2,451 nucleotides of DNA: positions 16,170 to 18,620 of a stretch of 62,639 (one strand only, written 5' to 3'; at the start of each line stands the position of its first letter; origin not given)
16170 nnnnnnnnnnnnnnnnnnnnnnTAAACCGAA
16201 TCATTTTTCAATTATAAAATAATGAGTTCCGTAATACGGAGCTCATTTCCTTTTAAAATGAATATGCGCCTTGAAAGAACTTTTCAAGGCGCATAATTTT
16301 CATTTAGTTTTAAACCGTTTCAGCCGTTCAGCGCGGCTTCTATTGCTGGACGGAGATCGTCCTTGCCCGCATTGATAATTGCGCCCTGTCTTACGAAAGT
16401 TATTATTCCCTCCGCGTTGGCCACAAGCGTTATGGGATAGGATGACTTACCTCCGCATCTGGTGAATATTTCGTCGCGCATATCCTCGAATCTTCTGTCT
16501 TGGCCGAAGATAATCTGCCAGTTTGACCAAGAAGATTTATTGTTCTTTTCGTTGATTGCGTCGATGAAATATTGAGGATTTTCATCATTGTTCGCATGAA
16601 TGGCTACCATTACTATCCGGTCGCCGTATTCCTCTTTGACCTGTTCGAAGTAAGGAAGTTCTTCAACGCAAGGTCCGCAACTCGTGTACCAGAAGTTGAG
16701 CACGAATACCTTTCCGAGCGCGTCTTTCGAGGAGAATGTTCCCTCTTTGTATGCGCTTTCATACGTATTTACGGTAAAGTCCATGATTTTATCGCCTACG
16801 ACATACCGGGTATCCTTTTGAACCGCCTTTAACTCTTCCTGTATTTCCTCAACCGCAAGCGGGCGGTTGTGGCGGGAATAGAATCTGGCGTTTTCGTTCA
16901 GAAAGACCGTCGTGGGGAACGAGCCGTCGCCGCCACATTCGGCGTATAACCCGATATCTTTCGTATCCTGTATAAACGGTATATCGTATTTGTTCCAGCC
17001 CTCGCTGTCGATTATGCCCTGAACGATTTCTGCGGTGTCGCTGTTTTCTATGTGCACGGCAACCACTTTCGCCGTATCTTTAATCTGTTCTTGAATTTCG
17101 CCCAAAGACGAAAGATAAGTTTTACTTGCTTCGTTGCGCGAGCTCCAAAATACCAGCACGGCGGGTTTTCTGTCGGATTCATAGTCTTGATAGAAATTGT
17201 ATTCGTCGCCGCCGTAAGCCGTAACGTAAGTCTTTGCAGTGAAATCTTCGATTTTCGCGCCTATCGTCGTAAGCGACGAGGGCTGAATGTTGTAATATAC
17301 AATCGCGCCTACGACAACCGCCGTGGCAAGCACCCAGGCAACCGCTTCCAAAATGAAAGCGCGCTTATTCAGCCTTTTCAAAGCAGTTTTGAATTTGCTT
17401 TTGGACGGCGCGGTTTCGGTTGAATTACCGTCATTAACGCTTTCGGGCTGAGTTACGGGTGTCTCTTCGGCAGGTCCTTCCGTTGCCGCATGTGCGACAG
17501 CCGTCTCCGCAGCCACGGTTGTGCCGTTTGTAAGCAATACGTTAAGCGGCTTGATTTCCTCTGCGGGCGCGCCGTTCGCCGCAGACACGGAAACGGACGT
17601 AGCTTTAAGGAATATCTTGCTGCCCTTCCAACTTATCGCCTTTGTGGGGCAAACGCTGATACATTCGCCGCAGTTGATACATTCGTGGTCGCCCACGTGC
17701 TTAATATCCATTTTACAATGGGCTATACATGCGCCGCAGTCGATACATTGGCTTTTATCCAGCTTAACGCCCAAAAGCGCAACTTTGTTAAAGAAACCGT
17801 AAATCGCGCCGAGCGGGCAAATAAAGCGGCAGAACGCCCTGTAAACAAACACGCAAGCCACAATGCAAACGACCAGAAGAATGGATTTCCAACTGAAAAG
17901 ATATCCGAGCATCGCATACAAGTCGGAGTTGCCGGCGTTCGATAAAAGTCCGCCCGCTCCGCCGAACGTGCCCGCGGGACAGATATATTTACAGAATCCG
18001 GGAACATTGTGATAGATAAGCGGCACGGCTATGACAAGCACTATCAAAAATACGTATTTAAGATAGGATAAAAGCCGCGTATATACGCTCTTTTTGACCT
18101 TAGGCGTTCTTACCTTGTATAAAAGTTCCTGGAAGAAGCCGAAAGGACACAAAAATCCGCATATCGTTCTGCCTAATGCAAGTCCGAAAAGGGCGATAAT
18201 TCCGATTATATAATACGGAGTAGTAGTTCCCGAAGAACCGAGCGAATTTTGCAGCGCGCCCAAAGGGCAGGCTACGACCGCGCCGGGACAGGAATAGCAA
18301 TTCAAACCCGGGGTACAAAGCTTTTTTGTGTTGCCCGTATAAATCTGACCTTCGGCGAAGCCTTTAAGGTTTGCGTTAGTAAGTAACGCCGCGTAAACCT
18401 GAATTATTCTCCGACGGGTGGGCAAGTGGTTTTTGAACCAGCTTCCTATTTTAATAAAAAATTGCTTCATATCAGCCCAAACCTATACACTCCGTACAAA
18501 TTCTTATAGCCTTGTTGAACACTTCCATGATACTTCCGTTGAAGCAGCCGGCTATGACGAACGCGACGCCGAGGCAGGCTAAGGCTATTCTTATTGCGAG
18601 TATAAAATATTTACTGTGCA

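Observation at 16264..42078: A 25.7 kb single-strand gene train couples giant surface proteins, an S8 protease, an expanded Opp importer and a thiol-redox module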

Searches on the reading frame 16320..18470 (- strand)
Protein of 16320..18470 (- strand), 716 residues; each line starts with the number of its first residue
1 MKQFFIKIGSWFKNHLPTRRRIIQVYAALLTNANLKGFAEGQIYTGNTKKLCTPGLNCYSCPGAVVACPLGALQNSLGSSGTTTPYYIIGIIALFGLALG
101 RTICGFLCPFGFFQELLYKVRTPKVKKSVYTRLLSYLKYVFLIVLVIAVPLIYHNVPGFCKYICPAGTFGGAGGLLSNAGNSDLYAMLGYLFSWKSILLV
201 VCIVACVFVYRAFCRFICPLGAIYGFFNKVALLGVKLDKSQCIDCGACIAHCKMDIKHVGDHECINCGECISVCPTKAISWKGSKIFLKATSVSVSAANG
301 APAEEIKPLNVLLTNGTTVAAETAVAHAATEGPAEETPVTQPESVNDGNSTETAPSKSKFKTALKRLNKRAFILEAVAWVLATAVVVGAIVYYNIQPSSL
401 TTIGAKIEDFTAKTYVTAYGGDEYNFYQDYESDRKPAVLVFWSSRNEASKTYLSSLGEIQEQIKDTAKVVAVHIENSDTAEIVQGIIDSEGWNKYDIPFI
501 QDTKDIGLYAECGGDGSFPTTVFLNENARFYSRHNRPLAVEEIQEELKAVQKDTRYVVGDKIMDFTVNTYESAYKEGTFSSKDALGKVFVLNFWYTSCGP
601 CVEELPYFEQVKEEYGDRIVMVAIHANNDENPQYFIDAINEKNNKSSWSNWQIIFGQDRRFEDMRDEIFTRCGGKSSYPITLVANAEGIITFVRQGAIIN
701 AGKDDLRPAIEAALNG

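Call 4: search_protein_families(library=pfam, proteins=[window:16320-18470:-], max_evalue=0.01)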
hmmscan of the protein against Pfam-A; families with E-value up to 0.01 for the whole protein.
window:16320-18470:- (716 aa): 15 families
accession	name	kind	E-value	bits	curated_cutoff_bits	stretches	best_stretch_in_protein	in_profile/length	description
PF00578.27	AhpC-TSA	-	2.9e-16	60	26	1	558-691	1-122/124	AhpC/TSA family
PF12801.12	Fer4_5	-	8.6e-16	58.1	22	2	89-127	10-47/48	4Fe-4S binding domain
PF08534.16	Redoxin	-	7.6e-12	45.7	26.6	1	558-642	2-84/148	Redoxin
PF13905.12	Thioredoxin_8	-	4.8e-09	36.9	27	1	435-498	2-64/94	Thioredoxin-like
PF13187.11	Fer4_9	-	2.7e-07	31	27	1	264-284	2-22/52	4Fe-4S dicluster domain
PF00037.32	Fer4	-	6.6e-07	29.3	21.1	1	263-280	7-24/24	4Fe-4S binding domain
PF12838.12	Fer4_7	-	1.1e-06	29.4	27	1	264-284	2-22/52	4Fe-4S dicluster domain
PF00085.26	Thioredoxin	-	2.1e-05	24.9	23.5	1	587-629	19-61/103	Thioredoxin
PF13484.11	Fer4_16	-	5.2e-05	24.4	30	1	263-289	1-26/66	4Fe-4S double cluster binding domain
PF13237.11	Fer4_10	-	7.4e-05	23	25.5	2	235-275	2-53/53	4Fe-4S dicluster domain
PF25160.1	LdpA_Fe-S-bd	-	0.00028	21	27.6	1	258-280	22-44/49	LdpA Fe-S cluster-binding domain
PF14697.11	Fer4_21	-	0.00063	20.3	35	2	237-279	3-57/59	4Fe-4S dicluster domain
PF13848.12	Thioredoxin_6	-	0.004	17.5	27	0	406-500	66-155/184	Thioredoxin-like domain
PF13098.12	Thioredoxin_2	-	0.0051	17.6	27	0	433-529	4-86/104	Thioredoxin-like domain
PF12837.12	Fer4_6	-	0.0052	17.1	25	1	264-279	9-24/24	4Fe-4S binding domain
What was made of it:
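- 16320..18470 (-): NapH-like membrane polyferredoxin fused through a TM helix to two thioredoxin-like domains; only the second carries CGPC. Fer4_5 58 bits, AhpC-TSA 60 bits, Thioredoxin_8 (call 4).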

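Call 10: search_protein_families(library=ncbifam, proteins=[window:16320-18470:-], max_evalue=0.01)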
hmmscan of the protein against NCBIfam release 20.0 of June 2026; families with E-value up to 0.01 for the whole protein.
window:16320-18470:- (716 aa): 33 families (the best 25 are shown)
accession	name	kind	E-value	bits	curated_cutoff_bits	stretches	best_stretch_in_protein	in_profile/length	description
TIGR02163.1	napH_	subfamily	5.3e-18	65.5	213.05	2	193-281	153-253/255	NapH/MauN family ferredoxin-type protein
NF002854.0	PRK03147.1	subfamily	6.3e-15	55.5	170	1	551-630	31-107/176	thiol-disulfide oxidoreductase ResA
NF007013.0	PRK09477.1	equivalog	2.1e-11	43.4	234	1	193-282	176-277/286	quinol dehydrogenase ferredoxin subunit NapH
NF041202.1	StoA_CxxC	exception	1.4e-09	38.1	210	1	584-634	50-100/163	endospore biogenesis thiol-disulfide oxidoreductase StoA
NF047696.1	ThlDiSintTplARhiz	equivalog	2.7e-08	33.8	230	1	583-641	94-155/219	thiol:disulfide interchange protein TlpA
NF047697.1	ThioredTrxAClost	equivalog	2.3e-07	30.9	140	1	587-628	18-59/105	thioredoxin TrxA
NF058577.1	FdxA_fam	equivalog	1e-06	28.8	65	2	259-287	4-32/52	4Fe-4S ferredoxin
TIGR01068.1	thioredoxin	equivalog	1.3e-06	28.5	96.8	1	587-633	15-63/101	thioredoxin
TIGR02912.1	sulfite_red_C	equivalog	4.9e-06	25.7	324.1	1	233-287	162-226/314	sulfite reductase subunit C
NF046105.1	TransRegNosR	equivalog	1e-05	24.1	1000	2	192-270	577-658/680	transcriptional regulator NosR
NF040864.1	HgcB_ferredoxin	equivalog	3.5e-05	23.5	99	1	261-291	13-43/93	mercury methylation ferredoxin HgcB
NF038196.1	ferrodoxin_EFR1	subfamily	6.6e-05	23.1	75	1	238-283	183-233/242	EFR1 family ferrodoxin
NF007382.0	PRK09898.1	equivalog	0.00012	21.6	213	1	211-280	128-202/208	ferredoxin-like protein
NF045874.1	Vhu_polyferre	exception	0.00016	20.6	600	1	213-283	37-108/381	F420-non-reducing hydrogenase associated-polyferredoxin VhuB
TIGR00385.1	dsbE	subfamily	0.00022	20.9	123.15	1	585-629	62-105/173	DsbE family thiol:disulfide interchange protein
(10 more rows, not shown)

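Call 13: find_encoding_contigs(protein=window:16320-18470:-, flank=10000, max_places=6)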
Protein window:16320-18470:- (716 aa): no gene with exactly this product is on record in the collection.
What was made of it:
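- Tried and rejected: Looking up the window's NapH-Trx protein found nothing on record (call 13), so the context came from homologues.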

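Call 15: find_homologous_proteins(query=window:16320-18470:-)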
Query window:16320-18470:- (716 aa): 4644 proteins with E <= 0.001 among 8000 candidates; the best 120 are listed.
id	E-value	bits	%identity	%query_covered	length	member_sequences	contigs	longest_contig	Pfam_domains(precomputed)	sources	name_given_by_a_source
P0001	0.0e+0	1558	94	100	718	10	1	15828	PF12801.13,PF08534.17,PF00037.33,PF13905.13,PF12838.13,PF00578.28,PF13187.12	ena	-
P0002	0.0e+0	1149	70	100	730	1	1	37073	PF12801.13,PF08534.17,PF00037.33,PF13905.13,PF12838.13,PF00578.28,PF13187.12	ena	-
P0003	0.0e+0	1041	63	100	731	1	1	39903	PF12801.13,PF08534.17,PF00037.33,PF13905.13,PF00578.28,PF25160.2,PF13187.12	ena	-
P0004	0.0e+0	1040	62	100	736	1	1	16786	PF12801.13,PF08534.17,PF00037.33,PF13905.13,PF13484.12,PF12838.13,PF00578.28,PF25160.2,PF13187.12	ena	-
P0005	0.0e+0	1035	63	100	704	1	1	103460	PF12801.13,PF08534.17,PF00037.33,PF13905.13,PF12838.13,PF00578.28,PF13187.12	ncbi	-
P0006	0.0e+0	1033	64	100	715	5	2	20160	PF12801.13,PF08534.17,PF00037.33,PF13905.13,PF12838.13,PF00578.28,PF13187.12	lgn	-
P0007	0.0e+0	1026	63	100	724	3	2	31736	PF12801.13,PF08534.17,PF00037.33,PF13905.13,PF12838.13,PF00578.28,PF13237.12,PF13187.12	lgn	-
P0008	0.0e+0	1016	62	100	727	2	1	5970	PF12801.13,PF08534.17,PF00037.33,PF13905.13,PF12838.13,PF00578.28,PF25160.2,PF13187.12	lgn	-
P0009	1.1e-294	997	62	100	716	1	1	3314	PF12801.13,PF08534.17,PF00037.33,PF13905.13,PF12838.13,PF00578.28,PF13187.12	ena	-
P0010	5.1e-289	979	61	100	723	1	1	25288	PF12801.13,PF08534.17,PF00037.33,PF13905.13,PF13484.12,PF12838.13,PF00578.28,PF25160.2,PF13187.12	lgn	-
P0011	2.9e-288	976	62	100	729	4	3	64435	PF12801.13,PF08534.17,PF00037.33,PF13905.13,PF12838.13,PF00578.28,PF13187.12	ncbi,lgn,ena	-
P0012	1.0e-285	968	59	100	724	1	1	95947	PF12801.13,PF08534.17,PF00037.33,PF13905.13,PF12838.13,PF00578.28,PF25160.2,PF13187.12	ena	-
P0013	4.0e-281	953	59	100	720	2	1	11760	PF12801.13,PF08534.17,PF00037.33,PF13905.13,PF13746.12,PF00578.28,PF13237.12,PF13187.12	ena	-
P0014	3.0e-279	946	59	100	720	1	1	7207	PF12801.13,PF08534.17,PF00037.33,PF13905.13,PF12838.13,PF00578.28,PF25160.2,PF13187.12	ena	-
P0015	3.1e-276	936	59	99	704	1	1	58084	PF12801.13,PF08534.17,PF00037.33,PF13905.13,PF12838.13,PF00578.28,PF13187.12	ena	-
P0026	2.2e-261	887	56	100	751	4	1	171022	PF12801.13,PF08534.17,PF00037.33,PF13905.13,PF12838.13,PF00578.28,PF13187.12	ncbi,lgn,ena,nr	ncbi:MAG: 4Fe-4S binding protein [Clostridiales bacterium]|nr:4Fe-4S binding protein [Clostridiales 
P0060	1.2e-193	663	48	100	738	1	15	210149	PF12801.13,PF08534.17,PF00037.33,PF12838.13,PF00578.28,PF13187.12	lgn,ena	-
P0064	8.6e-191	654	46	100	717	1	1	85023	PF14697.12,PF12801.13,PF08534.17,PF00037.33,PF13905.13,PF13098.14,PF12838.13,PF00578.28,PF25160.2,PF13187.12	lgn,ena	-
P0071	4.4e-188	645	45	100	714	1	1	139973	PF12801.13,PF08534.17,PF00037.33,PF13905.13,PF13098.14,PF12838.13,PF00578.28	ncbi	ncbi:MAG: redoxin domain-containing protein [Candidatus Coproplasma sp.]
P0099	1.9e-183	630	52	74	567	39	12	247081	PF12801.13,PF08534.17,PF00037.33,PF12838.13,PF00578.28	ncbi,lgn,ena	-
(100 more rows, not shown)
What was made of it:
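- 16320..18470 (-): More than 4600 homologues (call 15).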

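Call 19: find_encoding_contigs(protein=P0005, flank=10000, max_places=2)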
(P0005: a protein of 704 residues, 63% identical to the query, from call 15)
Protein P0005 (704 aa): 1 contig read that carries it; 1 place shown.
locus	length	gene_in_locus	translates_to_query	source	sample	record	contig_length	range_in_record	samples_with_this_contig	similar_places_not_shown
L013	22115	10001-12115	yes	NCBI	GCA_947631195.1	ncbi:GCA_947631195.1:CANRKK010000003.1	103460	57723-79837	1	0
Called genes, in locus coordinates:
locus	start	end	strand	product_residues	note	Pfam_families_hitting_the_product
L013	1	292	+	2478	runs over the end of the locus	PF00082:Peptidase_S8, PF02225:PA, PF06280:fn3_5, PF21764:Invasin_D4 (faint), PF02368:Big_2, PF26182:Ig_NUP210_5th (weak), PF13306:LRR_5 (weak), PF13306:LRR_5, +2 more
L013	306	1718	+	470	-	-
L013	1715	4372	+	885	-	PF00496:SBP_bac_5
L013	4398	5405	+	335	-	PF00528:BPD_transp_1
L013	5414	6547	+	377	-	PF12911:OppC_N, PF00528:BPD_transp_1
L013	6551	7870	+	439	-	PF00005:ABC_tran, PF08352:oligo_HPY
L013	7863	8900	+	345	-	PF00005:ABC_tran, PF13304:AAA_21 (faint), PF08352:oligo_HPY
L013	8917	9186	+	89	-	-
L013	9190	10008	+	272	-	-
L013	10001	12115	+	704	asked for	PF12838:Fer4_7 (faint), PF13187:Fer4_9 (faint), PF12801:Fer4_5, PF00037:Fer4 (weak), PF13905:Thioredoxin_8 (faint), PF00578:AhpC-TSA (weak), PF08534:Redoxin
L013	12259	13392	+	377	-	PF13439:Glyco_transf_4, PF13579:Glyco_trans_4_4, PF00534:Glycos_transf_1, PF13692:Glyco_trans_1_4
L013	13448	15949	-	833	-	-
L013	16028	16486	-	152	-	-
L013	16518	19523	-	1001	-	PF00085:Thioredoxin (weak), PF00578:AhpC-TSA, PF08534:Redoxin, PF13905:Thioredoxin_8 (weak)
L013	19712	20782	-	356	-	PF00389:2-Hacid_dh, PF02826:2-Hacid_dh_C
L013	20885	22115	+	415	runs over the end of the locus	PF01041:DegT_DnrJ_EryC1, PF00266:Aminotran_5 (weak), PF01212:Beta_elim_lyase (weak)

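Call 20: find_encoding_contigs(protein=P0026, flank=10000, max_places=2)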
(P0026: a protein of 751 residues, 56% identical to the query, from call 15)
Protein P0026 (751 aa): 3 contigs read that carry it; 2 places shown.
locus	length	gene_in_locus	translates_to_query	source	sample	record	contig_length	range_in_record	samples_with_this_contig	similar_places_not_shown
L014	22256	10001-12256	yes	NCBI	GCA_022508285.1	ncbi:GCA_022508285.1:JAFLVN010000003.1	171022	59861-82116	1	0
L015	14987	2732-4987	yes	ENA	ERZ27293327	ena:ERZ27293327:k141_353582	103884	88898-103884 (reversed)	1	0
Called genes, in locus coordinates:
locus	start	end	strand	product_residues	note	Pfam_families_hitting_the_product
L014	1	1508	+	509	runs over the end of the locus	-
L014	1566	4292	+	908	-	PF00496:SBP_bac_5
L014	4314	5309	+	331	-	PF19300:BPD_transp_1_N (weak), PF00528:BPD_transp_1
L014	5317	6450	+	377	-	PF12911:OppC_N, PF00528:BPD_transp_1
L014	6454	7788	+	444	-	PF00005:ABC_tran, PF08352:oligo_HPY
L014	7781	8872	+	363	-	PF00005:ABC_tran, PF08352:oligo_HPY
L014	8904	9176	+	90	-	-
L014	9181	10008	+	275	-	-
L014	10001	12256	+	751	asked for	PF12838:Fer4_7 (faint), PF13187:Fer4_9 (faint), PF12801:Fer4_5 (weak), PF00037:Fer4 (weak), PF00578:AhpC-TSA, PF08534:Redoxin, PF13905:Thioredoxin_8 (weak)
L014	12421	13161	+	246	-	PF00578:AhpC-TSA, PF08534:Redoxin, PF13905:Thioredoxin_8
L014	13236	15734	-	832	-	-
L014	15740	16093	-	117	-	-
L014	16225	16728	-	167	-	-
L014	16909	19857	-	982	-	PF00085:Thioredoxin (weak), PF00578:AhpC-TSA, PF08534:Redoxin, PF13905:Thioredoxin_8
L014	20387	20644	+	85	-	PF12116:SpoIIID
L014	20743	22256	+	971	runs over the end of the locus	PF01869:BcrAD_BadFG, PF09989:DUF2229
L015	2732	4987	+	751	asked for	PF12838:Fer4_7 (faint), PF13187:Fer4_9 (faint), PF12801:Fer4_5 (weak), PF00037:Fer4 (weak), PF00578:AhpC-TSA, PF08534:Redoxin, PF13905:Thioredoxin_8 (weak)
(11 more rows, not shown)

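Call 21: find_encoding_contigs(protein=P0071, flank=10000, max_places=2)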
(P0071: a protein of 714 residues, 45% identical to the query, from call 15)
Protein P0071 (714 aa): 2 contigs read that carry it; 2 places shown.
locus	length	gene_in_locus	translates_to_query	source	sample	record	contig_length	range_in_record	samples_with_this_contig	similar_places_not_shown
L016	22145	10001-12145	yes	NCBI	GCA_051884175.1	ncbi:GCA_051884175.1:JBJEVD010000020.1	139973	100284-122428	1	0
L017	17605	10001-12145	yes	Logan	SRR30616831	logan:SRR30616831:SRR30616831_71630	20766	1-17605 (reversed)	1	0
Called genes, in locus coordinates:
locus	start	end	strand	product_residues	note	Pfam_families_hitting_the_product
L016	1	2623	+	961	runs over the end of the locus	PF00496:SBP_bac_5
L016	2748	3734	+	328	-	PF00528:BPD_transp_1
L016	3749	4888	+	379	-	PF12911:OppC_N, PF00528:BPD_transp_1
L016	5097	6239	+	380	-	PF00005:ABC_tran, PF08352:oligo_HPY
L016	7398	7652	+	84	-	-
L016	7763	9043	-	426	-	PF03313:SDH_alpha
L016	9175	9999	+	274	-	-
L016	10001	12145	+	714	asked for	PF12838:Fer4_7 (faint), PF00037:Fer4 (faint), PF12801:Fer4_5, PF13098:Thioredoxin_2 (faint), PF13905:Thioredoxin_8 (faint), PF00578:AhpC-TSA, PF08534:Redoxin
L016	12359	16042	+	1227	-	-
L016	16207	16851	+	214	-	-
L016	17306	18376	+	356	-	PF02492:cobW, PF07683:CobW_C (weak)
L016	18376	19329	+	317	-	PF02492:cobW (weak), PF21537:DUF1980_C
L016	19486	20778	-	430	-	PF02646:RmuC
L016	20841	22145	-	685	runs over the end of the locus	PF00009:GTP_EFTU, PF03144:GTP_EFTU_D2, PF22042:EF-G_D2, PF14492:EFG_III, PF03764:EFG_IV, PF00679:EFG_C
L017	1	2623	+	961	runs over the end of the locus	PF00496:SBP_bac_5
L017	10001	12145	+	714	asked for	PF12838:Fer4_7 (faint), PF00037:Fer4 (faint), PF12801:Fer4_5, PF13098:Thioredoxin_2 (faint), PF13905:Thioredoxin_8 (faint), PF00578:AhpC-TSA, PF08534:Redoxin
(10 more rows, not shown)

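Call 22: find_encoding_contigs(protein=P0099, flank=10000, max_places=1)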
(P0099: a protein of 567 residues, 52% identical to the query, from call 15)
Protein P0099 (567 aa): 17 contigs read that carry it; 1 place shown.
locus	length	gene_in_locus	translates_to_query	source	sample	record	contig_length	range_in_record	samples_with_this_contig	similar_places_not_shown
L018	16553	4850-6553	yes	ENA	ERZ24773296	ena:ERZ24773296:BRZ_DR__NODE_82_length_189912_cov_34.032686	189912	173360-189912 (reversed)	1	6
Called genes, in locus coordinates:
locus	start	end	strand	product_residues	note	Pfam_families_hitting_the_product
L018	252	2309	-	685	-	PF00009:GTP_EFTU, PF03144:GTP_EFTU_D2, PF22042:EF-G_D2, PF14492:EFG_III, PF03764:EFG_IV, PF00679:EFG_C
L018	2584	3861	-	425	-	PF03313:SDH_alpha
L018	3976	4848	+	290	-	-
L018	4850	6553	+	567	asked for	PF12838:Fer4_7 (faint), PF00037:Fer4 (faint), PF12801:Fer4_5, PF00578:AhpC-TSA, PF08534:Redoxin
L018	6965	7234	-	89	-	-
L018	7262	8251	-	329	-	-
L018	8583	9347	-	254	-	-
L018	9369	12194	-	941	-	PF00578:AhpC-TSA, PF08534:Redoxin, PF13905:Thioredoxin_8 (faint)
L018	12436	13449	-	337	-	PF00710:Asparaginase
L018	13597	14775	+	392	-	PF00465:Fe-ADH, PF13685:Fe-ADH_2, PF25137:ADH_Fe_C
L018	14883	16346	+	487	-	PF04616:Glyco_hydro_43, PF17851:GH43_C2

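Call 23: find_encoding_contigs(protein=P0060, flank=10000, max_places=1)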
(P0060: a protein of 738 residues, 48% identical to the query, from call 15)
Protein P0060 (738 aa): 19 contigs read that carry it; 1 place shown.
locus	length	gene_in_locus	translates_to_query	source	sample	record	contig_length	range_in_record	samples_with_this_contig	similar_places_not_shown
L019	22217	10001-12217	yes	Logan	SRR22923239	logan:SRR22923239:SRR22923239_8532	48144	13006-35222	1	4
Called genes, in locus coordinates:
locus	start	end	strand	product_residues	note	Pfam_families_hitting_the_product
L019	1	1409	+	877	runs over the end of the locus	PF00496:SBP_bac_5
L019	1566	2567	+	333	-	PF00528:BPD_transp_1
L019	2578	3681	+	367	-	PF12911:OppC_N, PF00528:BPD_transp_1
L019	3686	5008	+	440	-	PF00005:ABC_tran, PF08352:oligo_HPY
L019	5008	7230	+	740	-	PF00005:ABC_tran, PF08352:oligo_HPY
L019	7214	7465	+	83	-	-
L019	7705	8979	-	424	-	PF03313:SDH_alpha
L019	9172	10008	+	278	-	-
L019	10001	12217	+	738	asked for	PF12838:Fer4_7 (faint), PF13187:Fer4_9 (faint), PF00037:Fer4 (faint), PF12801:Fer4_5, PF00578:AhpC-TSA, PF08534:Redoxin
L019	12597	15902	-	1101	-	PF09479:Flg_new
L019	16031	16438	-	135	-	-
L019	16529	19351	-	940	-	PF00578:AhpC-TSA, PF08534:Redoxin (weak)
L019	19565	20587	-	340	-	PF00710:Asparaginase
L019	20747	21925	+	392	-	PF00465:Fe-ADH, PF13685:Fe-ADH_2, PF25137:ADH_Fe_C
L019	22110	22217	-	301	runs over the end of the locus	PF02588:YitT_membrane, PF10035:DUF2179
